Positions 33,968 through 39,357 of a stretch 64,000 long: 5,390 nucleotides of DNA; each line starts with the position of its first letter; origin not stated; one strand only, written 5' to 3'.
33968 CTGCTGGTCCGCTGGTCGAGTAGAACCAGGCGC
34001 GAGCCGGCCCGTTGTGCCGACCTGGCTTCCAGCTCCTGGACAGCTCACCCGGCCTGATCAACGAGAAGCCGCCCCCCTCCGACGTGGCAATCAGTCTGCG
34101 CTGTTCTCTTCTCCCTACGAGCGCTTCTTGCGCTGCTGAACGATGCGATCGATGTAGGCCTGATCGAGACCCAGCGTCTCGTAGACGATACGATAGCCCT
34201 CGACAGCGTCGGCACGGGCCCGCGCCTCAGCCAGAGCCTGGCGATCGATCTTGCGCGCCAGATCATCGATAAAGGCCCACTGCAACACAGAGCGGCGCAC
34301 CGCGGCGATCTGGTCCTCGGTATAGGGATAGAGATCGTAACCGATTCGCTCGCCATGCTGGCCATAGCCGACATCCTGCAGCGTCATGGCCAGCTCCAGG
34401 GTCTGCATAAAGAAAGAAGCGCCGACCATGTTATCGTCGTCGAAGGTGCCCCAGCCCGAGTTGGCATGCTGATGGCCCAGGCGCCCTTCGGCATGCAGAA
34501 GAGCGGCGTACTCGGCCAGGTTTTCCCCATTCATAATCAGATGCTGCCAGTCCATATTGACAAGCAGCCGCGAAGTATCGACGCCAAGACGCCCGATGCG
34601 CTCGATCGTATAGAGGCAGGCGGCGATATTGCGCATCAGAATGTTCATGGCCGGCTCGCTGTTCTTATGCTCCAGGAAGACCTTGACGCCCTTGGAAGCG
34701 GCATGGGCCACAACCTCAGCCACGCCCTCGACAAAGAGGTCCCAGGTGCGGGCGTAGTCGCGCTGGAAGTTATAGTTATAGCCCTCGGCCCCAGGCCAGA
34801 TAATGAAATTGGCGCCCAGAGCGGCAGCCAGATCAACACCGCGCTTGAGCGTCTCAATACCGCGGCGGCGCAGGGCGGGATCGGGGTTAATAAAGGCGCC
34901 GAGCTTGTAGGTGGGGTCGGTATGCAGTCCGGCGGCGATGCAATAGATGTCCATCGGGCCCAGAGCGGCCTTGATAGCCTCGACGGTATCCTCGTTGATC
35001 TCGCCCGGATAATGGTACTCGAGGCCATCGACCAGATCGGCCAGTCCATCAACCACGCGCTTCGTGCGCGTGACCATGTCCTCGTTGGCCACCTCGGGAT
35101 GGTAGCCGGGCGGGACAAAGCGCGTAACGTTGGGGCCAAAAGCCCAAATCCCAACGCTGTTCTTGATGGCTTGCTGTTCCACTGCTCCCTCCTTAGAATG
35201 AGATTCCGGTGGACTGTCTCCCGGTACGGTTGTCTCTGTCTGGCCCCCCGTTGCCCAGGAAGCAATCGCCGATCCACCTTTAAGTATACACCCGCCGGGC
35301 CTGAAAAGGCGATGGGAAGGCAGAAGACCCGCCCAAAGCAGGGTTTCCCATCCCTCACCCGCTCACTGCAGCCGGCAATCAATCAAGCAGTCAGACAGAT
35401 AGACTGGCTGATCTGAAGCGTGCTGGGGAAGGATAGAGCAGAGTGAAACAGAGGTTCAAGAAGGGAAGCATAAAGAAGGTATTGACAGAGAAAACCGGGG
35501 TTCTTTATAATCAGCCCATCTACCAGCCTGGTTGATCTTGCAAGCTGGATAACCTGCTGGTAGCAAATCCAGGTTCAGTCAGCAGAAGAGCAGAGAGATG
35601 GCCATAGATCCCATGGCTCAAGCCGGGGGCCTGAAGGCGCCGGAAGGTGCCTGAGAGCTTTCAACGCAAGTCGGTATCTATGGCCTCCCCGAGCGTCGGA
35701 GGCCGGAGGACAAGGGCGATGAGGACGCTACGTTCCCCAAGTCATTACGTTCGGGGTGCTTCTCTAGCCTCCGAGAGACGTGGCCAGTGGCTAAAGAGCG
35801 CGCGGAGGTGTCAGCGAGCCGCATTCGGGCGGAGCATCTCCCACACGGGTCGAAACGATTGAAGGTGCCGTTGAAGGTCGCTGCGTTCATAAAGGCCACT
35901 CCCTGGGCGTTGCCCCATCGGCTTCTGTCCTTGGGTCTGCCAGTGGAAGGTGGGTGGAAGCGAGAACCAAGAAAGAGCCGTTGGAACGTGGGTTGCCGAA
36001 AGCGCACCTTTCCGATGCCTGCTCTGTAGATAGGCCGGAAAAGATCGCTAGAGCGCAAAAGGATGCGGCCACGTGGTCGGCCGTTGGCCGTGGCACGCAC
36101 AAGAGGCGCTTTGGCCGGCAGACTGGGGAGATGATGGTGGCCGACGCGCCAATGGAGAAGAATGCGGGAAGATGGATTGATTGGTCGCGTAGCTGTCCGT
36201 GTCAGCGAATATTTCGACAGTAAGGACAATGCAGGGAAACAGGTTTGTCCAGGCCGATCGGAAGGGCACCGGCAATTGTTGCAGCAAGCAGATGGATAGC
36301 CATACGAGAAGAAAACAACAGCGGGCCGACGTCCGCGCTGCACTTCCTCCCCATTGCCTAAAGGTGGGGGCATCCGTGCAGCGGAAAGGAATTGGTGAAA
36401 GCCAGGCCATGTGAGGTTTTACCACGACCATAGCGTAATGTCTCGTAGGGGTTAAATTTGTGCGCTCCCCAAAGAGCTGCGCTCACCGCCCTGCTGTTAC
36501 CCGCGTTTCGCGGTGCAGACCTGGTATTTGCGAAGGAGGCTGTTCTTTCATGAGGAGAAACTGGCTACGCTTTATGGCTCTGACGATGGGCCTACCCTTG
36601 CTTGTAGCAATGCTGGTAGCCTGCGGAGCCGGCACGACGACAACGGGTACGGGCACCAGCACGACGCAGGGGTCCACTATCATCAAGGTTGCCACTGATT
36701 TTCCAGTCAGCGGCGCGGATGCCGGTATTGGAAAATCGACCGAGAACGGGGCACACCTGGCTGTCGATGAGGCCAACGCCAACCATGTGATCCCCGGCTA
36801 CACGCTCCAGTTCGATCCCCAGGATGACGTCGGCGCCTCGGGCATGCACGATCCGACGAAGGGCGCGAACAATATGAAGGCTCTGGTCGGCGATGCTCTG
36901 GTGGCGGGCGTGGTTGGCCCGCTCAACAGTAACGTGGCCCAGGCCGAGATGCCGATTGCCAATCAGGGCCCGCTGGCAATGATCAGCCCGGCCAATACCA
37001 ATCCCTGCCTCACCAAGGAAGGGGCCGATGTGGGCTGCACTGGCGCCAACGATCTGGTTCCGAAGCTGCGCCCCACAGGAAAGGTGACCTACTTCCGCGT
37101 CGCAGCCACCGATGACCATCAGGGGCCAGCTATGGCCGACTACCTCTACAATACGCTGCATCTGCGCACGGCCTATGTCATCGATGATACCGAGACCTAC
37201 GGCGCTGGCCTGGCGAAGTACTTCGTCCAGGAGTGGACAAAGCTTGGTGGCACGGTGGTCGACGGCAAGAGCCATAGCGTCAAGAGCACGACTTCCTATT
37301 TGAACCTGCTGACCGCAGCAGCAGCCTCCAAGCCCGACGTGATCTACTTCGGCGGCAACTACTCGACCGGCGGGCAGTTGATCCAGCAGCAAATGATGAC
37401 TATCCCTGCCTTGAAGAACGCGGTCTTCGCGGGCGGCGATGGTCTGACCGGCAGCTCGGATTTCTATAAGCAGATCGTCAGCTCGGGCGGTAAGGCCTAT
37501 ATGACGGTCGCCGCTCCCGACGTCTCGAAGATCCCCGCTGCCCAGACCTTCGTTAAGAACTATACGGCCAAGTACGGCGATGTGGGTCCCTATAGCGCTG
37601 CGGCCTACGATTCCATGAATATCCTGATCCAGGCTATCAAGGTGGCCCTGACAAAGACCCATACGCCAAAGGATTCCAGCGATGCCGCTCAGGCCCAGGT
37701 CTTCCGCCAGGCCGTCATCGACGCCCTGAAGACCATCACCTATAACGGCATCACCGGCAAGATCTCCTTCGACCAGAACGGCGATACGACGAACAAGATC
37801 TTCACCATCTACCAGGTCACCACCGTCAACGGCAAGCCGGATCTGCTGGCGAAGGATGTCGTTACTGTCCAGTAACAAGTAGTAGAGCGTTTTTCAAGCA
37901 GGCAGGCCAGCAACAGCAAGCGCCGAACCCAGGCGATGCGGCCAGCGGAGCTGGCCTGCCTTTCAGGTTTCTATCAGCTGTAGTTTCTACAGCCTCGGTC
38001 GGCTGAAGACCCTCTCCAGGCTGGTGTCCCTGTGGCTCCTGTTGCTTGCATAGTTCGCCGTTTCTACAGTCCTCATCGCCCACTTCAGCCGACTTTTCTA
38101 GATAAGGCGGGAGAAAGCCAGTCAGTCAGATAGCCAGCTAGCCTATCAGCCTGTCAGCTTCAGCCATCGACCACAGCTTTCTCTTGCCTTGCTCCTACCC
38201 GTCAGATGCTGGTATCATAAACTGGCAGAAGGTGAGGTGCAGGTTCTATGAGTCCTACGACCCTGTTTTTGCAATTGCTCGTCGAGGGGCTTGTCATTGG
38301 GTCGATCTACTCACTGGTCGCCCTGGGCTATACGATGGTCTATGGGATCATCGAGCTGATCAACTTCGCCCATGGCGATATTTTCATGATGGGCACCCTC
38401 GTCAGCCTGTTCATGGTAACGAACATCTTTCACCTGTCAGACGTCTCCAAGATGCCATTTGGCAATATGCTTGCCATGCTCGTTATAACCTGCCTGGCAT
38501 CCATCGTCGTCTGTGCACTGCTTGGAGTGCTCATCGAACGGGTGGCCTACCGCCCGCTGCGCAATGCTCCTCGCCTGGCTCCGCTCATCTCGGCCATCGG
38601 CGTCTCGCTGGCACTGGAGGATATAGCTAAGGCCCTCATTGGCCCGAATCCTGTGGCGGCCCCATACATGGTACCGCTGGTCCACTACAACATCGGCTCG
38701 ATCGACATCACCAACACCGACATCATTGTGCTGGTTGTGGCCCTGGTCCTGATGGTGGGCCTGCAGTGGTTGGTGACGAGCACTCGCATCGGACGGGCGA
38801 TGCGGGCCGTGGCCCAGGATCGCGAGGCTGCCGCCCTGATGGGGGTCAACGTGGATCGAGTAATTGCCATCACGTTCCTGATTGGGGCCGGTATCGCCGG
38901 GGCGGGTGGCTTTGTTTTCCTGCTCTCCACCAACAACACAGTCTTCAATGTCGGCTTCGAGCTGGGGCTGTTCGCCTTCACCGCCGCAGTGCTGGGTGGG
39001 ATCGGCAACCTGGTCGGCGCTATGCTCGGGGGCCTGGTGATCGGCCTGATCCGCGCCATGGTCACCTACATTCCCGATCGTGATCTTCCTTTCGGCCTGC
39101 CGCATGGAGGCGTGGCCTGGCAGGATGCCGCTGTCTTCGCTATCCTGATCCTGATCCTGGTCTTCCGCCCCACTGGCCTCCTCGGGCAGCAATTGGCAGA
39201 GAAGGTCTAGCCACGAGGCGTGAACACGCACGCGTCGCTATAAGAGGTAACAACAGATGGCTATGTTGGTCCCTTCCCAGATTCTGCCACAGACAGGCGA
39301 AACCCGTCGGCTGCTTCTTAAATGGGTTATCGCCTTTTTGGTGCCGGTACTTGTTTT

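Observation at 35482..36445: Candidate ~0.9-kb ornate non-coding RNA behind a consensus promoter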

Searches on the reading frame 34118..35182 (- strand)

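Call 59: search_protein_families(library=pfam, proteins=[window:34118-35182:-])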
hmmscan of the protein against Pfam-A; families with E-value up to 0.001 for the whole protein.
window:34118-35182:- (355 aa): 1 family
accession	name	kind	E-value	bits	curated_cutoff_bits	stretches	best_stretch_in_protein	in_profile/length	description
PF01261.30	AP_endonuc_2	-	5.7e-20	72.5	31.1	1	58-248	21-193/249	Xylose isomerase-like TIM barrel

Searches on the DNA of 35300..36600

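Call 4: search_rna_families(source=window, start=35300, end=36600, threshold=evalue, max_evalue=10)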
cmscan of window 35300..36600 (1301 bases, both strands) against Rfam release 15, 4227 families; matches with E-value up to 10: 6.
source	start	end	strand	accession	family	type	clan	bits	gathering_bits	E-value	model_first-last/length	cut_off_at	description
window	36310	36427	+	RF00516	ylbH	Cis-reg; leader;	-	17.7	50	0.51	1-122/122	no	ylbH leader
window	35553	35633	-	RF02133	HOXB13-AS1_2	Gene; lncRNA;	-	16.6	40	0.48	1-81/81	no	HOXB13 antisense RNA 1 conserved region 2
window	35449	35594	+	RF01966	RMST_5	Gene; lncRNA;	-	14.2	58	6.5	1-128/128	no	Rhabdomyosarcoma 2 associated transcript conserved region 5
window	35601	35731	+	RF02033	HEARO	Gene;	-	13.7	83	4.7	1-211/211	no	HNH endonuclease-associated RNA and ORF (HEARO) RNA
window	35300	35350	+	RF00174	Cobalamin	Cis-reg; riboswitch;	CL00101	11.6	31.5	3.3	138-189/189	5'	Cobalamin riboswitch aptamer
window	35805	35840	+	RF02812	asponA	Gene; antisense;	-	10.2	113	3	47-84/295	no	anti ponA RNA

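Call 21: search_rna_families(source=window, start=35560, end=35900, threshold=evalue, max_evalue=10, show_alignments=2)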
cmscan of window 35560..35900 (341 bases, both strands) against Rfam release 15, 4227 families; matches with E-value up to 10: 4.
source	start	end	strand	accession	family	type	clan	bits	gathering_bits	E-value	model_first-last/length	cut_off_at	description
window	35713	35739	-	RF01785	blv_FSE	Cis-reg; frameshift_element;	-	14.9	34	3.3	1-27/27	no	ribosomal frameshift site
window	35564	35633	-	RF02133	HOXB13-AS1_2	Gene; lncRNA;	-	14.6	40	0.43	1-81/81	no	HOXB13 antisense RNA 1 conserved region 2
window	35601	35731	+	RF02033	HEARO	Gene;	-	13.7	83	1.2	1-211/211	no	HNH endonuclease-associated RNA and ORF (HEARO) RNA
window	35590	35730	+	RF02267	Vax2os1_2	Gene; lncRNA;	-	7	55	0.47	353-466/466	no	Vax2os1 conserved region 2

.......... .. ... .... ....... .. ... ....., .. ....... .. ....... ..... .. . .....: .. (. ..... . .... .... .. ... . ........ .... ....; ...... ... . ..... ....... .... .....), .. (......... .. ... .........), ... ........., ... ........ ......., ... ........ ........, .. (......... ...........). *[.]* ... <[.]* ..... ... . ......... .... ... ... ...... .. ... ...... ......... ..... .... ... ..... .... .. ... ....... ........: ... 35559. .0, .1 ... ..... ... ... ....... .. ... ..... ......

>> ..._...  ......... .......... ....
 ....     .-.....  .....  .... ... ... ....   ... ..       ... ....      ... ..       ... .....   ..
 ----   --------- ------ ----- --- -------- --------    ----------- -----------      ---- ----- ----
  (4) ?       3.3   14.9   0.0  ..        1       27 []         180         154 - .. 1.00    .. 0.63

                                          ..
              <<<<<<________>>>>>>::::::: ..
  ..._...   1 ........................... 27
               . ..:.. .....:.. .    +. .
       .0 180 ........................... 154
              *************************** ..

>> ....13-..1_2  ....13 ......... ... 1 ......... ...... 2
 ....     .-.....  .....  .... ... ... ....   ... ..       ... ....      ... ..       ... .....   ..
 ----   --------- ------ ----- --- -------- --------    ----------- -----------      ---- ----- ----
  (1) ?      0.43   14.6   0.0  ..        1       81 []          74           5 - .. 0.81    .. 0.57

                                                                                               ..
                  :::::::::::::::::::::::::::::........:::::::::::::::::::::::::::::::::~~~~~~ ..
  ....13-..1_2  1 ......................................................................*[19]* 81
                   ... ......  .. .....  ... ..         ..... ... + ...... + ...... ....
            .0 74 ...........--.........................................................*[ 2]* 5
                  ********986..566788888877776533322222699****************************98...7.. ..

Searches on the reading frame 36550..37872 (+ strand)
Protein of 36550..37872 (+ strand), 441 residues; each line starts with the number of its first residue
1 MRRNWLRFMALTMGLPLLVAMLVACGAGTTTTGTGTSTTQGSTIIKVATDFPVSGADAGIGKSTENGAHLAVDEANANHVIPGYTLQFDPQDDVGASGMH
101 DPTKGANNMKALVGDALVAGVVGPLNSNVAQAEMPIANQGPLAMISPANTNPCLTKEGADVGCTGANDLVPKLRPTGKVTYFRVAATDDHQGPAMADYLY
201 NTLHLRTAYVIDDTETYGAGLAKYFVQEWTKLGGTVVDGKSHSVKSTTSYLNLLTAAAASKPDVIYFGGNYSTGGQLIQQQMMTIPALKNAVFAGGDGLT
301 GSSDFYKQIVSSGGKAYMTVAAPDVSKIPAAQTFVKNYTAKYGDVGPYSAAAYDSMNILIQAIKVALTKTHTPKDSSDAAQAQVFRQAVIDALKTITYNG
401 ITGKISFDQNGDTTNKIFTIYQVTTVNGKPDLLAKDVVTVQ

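Call 59: search_protein_families(library=pfam, proteins=[window:36550-37872:+])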
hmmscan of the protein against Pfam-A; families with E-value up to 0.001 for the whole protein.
window:36550-37872:+ (441 aa): 2 families
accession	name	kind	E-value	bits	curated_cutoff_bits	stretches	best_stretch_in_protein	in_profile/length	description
PF13458.12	Peripla_BP_6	-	3.7e-31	109.5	31.7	1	45-424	2-339/343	Periplasmic binding protein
PF01094.35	ANF_receptor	-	4.9e-27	95.3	25.4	1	68-424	6-351/353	Receptor family ligand binding region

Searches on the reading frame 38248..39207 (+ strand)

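Call 59: search_protein_families(library=pfam, proteins=[window:38248-39207:+])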
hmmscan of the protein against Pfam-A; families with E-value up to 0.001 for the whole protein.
window:38248-39207:+ (320 aa): 1 family
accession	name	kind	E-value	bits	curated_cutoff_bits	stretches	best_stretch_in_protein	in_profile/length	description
PF02653.21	BPD_transp_2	-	1.9e-44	152.3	26.8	1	11-304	2-269/269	Branched-chain amino acid transport system / permease component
